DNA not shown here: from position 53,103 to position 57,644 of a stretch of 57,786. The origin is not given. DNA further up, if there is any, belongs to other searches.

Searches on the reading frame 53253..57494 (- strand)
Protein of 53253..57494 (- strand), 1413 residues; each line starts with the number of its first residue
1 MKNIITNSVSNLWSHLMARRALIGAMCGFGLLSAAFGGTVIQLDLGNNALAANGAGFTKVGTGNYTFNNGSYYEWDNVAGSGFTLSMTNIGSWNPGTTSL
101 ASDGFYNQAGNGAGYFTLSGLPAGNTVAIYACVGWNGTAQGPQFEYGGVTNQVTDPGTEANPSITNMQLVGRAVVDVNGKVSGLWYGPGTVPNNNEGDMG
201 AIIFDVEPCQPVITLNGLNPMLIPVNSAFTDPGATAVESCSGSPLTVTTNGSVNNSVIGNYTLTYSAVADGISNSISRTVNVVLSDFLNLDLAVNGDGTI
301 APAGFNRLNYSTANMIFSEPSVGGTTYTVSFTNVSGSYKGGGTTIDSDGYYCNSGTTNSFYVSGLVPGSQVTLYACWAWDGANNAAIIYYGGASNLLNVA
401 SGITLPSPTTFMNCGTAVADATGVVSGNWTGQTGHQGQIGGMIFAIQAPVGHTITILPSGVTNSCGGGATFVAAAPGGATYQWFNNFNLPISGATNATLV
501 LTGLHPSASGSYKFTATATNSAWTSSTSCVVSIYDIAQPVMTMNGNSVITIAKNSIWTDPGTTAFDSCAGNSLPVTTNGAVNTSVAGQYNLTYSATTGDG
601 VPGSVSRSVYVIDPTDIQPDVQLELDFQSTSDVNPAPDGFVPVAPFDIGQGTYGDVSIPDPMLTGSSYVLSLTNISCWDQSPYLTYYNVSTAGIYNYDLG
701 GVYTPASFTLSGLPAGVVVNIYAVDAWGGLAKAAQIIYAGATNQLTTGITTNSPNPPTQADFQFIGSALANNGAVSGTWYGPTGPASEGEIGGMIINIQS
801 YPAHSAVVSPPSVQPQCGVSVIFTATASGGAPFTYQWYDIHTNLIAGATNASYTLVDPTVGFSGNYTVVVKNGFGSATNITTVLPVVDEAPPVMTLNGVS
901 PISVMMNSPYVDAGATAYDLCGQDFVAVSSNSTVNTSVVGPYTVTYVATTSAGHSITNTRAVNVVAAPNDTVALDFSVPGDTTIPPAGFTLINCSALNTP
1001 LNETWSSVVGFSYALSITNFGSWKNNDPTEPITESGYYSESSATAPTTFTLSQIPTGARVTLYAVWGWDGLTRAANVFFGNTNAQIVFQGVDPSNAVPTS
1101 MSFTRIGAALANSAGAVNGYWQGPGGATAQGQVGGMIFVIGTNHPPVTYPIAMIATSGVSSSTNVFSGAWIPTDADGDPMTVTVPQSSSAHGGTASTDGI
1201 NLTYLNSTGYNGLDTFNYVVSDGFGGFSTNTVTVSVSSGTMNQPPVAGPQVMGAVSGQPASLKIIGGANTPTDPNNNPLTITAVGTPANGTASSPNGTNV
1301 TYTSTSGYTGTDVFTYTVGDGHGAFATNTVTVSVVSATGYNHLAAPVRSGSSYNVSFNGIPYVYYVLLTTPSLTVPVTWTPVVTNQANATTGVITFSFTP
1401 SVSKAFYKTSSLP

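Call 11: search_protein_families(library=pfam, proteins=[window:53253-57494:-], max_evalue=0.001)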
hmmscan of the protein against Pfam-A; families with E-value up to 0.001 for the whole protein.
window:53253-57494:- (1413 aa): 4 families
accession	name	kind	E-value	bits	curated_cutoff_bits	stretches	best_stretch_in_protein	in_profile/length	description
PF16403.11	Bact_surface_Ig-like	-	1.9e-41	140.4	27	3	213-282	1-71/71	Bacterial surface protein, Ig-like domain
PF17963.7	Big_9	-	1.3e-24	87.3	23.6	2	1242-1332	1-88/89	Bacterial Ig domain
PF17892.7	Cadherin_5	-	4e-14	52.7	26.5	2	1271-1334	33-97/98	Cadherin-like domain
PF13927.12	Ig_3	-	4.7e-06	27.5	30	0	808-872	6-78/78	Immunoglobulin domain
